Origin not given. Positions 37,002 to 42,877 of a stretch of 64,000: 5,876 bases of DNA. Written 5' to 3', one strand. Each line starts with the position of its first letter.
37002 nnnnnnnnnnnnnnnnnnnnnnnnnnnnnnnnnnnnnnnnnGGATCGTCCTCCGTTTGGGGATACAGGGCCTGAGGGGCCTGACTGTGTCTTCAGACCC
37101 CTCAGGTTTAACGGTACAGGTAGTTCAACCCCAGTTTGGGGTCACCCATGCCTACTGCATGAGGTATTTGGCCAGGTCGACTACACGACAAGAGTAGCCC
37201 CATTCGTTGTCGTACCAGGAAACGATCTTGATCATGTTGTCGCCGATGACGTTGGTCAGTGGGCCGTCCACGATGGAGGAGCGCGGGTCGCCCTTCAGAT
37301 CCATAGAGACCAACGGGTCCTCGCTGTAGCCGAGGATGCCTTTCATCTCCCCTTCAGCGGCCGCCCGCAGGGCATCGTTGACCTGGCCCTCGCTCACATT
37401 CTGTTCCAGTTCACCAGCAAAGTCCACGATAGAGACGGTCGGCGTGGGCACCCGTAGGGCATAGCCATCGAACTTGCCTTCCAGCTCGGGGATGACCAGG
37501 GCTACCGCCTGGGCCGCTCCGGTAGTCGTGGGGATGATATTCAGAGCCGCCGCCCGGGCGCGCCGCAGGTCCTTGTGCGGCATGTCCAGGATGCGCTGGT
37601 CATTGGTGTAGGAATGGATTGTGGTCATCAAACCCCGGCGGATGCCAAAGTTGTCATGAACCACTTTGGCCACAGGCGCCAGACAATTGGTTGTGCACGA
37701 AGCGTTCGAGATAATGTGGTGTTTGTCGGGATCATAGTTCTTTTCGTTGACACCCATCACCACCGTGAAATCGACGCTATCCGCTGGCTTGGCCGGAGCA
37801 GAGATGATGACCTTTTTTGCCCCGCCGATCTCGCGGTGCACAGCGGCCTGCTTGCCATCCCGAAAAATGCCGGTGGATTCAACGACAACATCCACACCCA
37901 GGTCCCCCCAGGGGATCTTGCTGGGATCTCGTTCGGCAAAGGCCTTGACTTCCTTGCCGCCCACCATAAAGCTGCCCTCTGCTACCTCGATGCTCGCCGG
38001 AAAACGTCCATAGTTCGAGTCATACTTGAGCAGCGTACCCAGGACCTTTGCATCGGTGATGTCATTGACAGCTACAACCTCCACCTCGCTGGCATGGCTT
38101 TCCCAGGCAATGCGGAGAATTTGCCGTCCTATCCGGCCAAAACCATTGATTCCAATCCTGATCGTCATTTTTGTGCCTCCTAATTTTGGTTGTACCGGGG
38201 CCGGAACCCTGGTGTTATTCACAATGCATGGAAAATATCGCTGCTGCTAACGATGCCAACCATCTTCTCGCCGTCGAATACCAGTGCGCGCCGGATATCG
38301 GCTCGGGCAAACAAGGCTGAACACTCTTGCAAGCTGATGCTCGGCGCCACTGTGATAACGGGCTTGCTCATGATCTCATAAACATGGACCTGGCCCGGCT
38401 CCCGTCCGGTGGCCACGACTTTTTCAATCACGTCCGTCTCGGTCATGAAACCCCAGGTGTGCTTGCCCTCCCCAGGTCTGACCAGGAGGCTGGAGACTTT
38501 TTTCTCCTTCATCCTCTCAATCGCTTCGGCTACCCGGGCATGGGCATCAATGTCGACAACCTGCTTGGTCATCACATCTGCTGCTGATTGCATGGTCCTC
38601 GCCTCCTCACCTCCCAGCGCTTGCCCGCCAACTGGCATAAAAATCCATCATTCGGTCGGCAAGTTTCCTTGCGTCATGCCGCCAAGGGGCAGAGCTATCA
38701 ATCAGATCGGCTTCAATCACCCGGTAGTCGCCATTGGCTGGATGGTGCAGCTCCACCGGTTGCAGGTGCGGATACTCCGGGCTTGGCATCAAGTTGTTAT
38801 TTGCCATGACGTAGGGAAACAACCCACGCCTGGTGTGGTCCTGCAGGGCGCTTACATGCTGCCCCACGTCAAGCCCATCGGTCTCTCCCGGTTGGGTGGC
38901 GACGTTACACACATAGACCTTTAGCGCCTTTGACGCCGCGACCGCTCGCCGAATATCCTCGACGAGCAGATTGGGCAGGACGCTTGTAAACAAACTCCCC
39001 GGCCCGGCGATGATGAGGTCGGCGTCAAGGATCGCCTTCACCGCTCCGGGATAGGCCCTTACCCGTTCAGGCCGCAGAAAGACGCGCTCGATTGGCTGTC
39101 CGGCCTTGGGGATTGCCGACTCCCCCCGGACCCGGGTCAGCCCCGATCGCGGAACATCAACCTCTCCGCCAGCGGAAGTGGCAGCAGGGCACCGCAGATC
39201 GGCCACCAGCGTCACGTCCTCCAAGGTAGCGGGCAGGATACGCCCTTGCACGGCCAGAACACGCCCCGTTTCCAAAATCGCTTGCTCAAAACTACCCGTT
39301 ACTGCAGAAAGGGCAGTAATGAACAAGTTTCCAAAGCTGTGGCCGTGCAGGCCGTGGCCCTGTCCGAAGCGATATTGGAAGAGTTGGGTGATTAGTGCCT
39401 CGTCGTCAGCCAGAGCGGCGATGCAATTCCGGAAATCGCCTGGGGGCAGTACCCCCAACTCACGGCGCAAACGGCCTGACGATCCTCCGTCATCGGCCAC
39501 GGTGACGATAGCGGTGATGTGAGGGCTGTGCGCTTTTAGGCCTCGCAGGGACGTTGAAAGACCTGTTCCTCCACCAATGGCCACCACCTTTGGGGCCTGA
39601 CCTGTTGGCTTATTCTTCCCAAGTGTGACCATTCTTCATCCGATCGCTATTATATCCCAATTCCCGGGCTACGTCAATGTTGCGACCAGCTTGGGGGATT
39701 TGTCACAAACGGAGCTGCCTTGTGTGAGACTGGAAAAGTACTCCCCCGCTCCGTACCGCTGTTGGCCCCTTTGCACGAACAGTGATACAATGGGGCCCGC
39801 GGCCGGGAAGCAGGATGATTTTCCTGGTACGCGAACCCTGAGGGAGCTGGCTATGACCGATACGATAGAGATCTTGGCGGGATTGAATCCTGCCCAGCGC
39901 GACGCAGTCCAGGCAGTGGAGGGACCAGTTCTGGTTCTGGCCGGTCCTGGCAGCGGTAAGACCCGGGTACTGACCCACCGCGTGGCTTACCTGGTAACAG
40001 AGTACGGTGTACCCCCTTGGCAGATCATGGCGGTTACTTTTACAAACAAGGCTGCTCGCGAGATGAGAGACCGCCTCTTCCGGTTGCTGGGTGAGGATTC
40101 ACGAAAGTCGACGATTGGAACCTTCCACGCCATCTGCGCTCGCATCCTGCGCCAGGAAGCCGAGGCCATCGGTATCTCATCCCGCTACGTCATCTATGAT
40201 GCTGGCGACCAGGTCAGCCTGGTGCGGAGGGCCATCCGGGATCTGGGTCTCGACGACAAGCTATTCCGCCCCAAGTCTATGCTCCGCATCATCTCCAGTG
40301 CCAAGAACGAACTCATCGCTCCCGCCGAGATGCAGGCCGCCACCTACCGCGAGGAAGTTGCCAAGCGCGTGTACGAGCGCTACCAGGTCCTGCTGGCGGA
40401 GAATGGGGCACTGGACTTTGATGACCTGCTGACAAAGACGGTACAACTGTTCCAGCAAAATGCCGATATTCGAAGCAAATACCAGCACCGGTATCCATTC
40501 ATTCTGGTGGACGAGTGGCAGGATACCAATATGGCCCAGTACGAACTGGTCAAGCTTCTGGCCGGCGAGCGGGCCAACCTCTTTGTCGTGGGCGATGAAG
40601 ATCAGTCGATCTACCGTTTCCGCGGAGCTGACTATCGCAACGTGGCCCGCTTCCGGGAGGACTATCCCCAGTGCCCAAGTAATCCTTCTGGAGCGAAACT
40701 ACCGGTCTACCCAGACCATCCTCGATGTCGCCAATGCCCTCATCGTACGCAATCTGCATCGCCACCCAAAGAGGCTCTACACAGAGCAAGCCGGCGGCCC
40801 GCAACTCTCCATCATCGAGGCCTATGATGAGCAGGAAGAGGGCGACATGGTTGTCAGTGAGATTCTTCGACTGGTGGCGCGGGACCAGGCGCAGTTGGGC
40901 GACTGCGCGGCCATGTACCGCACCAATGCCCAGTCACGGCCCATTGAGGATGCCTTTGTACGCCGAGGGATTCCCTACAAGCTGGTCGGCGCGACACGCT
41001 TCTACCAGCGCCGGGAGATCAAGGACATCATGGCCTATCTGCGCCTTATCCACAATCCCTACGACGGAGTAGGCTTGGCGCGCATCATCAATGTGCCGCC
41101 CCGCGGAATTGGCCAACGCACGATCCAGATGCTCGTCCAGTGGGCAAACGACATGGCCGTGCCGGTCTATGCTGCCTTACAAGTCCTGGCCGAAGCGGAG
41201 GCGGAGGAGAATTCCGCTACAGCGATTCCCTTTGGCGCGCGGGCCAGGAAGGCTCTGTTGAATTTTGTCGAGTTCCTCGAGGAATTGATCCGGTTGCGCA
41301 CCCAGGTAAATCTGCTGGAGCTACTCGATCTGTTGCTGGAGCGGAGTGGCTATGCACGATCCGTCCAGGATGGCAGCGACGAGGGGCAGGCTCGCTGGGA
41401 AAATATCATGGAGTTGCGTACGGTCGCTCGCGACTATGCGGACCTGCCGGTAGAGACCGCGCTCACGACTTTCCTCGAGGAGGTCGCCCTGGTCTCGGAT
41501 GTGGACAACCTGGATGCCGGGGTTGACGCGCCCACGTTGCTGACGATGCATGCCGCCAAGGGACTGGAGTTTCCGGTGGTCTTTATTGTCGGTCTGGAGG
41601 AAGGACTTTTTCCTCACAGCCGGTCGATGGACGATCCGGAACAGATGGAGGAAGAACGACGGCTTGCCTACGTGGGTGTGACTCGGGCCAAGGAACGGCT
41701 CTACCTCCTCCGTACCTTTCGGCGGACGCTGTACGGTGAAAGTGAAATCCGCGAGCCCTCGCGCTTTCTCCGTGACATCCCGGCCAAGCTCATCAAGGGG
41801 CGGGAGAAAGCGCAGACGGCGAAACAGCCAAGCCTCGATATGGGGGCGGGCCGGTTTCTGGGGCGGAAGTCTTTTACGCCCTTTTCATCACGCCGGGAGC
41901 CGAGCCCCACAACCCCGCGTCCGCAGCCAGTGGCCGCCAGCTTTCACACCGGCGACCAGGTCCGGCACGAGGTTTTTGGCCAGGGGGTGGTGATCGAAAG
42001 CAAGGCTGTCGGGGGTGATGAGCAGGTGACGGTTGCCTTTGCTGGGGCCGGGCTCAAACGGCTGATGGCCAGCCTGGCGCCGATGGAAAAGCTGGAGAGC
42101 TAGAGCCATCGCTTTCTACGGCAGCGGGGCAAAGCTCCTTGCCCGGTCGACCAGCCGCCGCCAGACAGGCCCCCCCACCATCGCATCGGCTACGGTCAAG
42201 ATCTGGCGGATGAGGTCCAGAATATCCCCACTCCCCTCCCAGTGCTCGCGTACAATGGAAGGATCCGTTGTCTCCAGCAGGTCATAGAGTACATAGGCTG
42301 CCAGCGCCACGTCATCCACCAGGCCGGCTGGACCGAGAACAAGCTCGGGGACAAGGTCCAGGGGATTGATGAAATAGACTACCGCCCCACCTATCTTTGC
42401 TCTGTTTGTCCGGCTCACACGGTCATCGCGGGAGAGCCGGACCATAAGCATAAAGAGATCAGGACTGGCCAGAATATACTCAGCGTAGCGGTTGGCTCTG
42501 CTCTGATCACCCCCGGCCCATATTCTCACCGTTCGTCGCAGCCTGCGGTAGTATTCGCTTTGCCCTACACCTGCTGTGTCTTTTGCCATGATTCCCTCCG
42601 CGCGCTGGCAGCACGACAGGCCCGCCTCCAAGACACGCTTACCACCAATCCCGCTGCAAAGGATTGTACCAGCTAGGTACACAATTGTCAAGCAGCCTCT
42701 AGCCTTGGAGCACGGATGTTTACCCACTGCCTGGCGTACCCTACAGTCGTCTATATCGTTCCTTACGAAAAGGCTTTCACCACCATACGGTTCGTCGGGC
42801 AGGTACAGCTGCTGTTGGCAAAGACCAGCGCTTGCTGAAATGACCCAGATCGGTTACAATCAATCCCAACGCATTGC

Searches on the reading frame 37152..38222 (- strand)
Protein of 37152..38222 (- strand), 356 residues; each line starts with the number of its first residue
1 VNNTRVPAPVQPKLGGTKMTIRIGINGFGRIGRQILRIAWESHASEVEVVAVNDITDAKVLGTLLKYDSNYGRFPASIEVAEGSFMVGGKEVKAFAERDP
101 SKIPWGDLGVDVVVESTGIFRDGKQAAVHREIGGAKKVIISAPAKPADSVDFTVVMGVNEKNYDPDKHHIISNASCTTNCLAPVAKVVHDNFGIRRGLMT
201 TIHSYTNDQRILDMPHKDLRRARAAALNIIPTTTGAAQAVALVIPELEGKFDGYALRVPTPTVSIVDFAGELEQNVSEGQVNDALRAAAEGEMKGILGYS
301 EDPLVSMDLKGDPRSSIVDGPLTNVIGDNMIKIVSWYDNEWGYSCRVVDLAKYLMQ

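Call 62: search_protein_families(library=pfam, proteins=[window:37152-38222:-], max_evalue=1e-8)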
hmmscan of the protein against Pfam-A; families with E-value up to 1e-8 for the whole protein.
window:37152-38222:- (356 aa): 2 families
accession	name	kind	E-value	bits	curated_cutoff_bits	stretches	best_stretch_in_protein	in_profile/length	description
PF02800.25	Gp_dh_C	-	5.8e-67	224.6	24.4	1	181-337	1-158/158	Glyceraldehyde 3-phosphate dehydrogenase, C-terminal domain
PF00044.30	Gp_dh_N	-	6e-37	126.4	31.7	1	21-122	1-100/101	Glyceraldehyde 3-phosphate dehydrogenase, NAD binding domain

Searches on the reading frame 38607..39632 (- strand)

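Call 62: search_protein_families(library=pfam, proteins=[window:38607-39632:-], max_evalue=1e-8)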
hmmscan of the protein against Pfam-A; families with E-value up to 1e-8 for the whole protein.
window:38607-39632:- (341 aa): 1 family
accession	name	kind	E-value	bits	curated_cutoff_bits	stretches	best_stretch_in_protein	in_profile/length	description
PF01933.23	CofD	-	4.3e-97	325.2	30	1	16-303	1-274/290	2-phospho-L-lactate transferase CofD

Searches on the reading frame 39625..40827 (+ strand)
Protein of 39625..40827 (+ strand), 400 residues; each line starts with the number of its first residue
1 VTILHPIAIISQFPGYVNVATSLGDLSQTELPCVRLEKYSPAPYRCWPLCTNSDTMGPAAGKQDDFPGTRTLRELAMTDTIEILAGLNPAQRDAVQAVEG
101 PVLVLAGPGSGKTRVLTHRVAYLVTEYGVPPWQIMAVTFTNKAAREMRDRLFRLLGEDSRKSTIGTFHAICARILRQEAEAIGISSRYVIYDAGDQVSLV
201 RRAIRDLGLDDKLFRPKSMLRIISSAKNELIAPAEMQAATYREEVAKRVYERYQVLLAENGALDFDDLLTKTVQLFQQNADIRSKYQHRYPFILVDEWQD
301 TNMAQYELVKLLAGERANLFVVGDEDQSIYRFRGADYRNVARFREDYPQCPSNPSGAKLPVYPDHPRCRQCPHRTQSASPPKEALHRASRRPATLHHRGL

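Call 38: search_protein_families(library=pfam, proteins=[window:39625-40827:+], max_evalue=0.001)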
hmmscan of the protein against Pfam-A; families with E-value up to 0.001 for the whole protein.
window:39625-40827:+ (400 aa): 4 families
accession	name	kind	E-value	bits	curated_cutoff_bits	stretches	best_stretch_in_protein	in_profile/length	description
PF00580.27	UvrD-helicase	-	1.1e-90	304.4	23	1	87-348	1-271/271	UvrD/REP helicase N-terminal domain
PF13245.12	AAA_19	-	2.4e-27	96.2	25.1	1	91-333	1-134/134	AAA domain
PF13604.12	AAA_30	-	1e-07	32.3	27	1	87-150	2-65/191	AAA domain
PF13086.12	AAA_11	-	0.00029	21.1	27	1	89-189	4-104/257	AAA domain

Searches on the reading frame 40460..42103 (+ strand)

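Call 38: search_protein_families(library=pfam, proteins=[window:40460-42103:+], max_evalue=0.001)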
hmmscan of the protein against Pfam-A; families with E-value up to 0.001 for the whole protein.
window:40460-42103:+ (547 aa): 3 families
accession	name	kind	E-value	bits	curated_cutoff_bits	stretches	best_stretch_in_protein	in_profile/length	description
PF13361.12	UvrD_C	-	8.2e-73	246.2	25.6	1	75-416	1-345/350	UvrD-like helicase C-terminal domain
PF21196.3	PcrA_UvrD_tudor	-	2.5e-13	50.1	23.9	1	498-544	2-48/48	PcrA/UvrD tudor domain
PF13538.12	UvrD_C_2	-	4.2e-11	43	27.4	1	360-417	4-52/52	UvrD-like helicase C-terminal domain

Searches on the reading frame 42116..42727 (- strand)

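Call 62: search_protein_families(library=pfam, proteins=[window:42116-42727:-], max_evalue=1e-8)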
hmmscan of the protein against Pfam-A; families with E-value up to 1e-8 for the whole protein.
window:42116-42727:- (203 aa): 1 family
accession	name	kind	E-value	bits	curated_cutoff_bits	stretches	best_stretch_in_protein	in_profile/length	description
PF06803.17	DUF1232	-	8e-11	42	23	1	109-144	2-36/37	Protein of unknown function (DUF1232)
